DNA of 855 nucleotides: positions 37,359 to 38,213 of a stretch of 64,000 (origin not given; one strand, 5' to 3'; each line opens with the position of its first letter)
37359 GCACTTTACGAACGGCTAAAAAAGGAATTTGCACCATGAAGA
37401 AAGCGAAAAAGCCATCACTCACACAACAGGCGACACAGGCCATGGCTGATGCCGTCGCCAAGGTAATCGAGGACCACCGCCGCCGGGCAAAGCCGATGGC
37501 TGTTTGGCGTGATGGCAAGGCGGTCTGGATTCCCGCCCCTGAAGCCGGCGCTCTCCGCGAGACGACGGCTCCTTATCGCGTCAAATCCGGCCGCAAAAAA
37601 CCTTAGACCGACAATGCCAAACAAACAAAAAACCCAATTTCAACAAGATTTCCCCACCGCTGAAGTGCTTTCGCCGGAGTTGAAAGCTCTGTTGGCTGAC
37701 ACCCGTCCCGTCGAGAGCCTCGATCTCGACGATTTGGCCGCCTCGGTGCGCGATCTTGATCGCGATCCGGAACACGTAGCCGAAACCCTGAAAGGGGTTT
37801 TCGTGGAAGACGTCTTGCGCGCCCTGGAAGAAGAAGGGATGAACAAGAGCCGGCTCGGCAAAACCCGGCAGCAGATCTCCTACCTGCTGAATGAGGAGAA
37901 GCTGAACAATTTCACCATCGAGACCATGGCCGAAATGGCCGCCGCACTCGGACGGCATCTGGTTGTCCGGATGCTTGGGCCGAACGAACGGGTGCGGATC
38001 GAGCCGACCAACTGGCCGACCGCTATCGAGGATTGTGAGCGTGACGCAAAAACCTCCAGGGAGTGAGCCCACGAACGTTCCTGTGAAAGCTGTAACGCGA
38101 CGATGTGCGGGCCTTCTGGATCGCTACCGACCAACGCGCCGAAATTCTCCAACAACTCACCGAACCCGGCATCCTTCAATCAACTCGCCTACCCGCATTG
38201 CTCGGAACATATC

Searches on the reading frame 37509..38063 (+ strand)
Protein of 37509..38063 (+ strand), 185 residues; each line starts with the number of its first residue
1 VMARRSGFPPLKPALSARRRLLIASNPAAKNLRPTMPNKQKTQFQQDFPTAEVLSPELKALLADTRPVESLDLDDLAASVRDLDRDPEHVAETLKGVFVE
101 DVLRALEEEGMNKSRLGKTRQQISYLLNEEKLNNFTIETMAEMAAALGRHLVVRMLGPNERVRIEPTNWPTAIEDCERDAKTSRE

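Call 3: search_protein_families(library=pfam, proteins=[window:37509-38063:+], max_evalue=1)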
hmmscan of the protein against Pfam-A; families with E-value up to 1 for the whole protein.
window:37509-38063:+ (185 aa): 3 families
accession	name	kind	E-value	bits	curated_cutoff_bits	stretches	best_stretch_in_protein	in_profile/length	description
PF01381.28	HTH_3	-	0.012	16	23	1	114-151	17-52/55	Helix-turn-helix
PF13744.12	HTH_37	-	0.012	15.8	27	1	115-155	40-79/80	Helix-turn-helix domain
PF04546.19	Sigma70_ner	-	0.045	14.1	29.7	1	74-144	63-135/210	Sigma-70, non-essential region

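Call 5: search_protein_families(library=padloc, proteins=[window:37509-38063:+], max_evalue=0.1)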
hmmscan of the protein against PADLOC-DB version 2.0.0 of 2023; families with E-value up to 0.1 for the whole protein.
window:37509-38063:+ (185 aa): 3 families
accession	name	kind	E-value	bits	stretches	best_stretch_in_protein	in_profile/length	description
PDLC04757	PDC-M64B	-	0.023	12.7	1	100-153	32-87/128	-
PDLC04760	PDC-M64C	-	0.028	12.8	1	104-152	33-83/93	-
PDLC00222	KwaB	-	0.038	11.3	1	114-162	205-253/292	DUF4868 domain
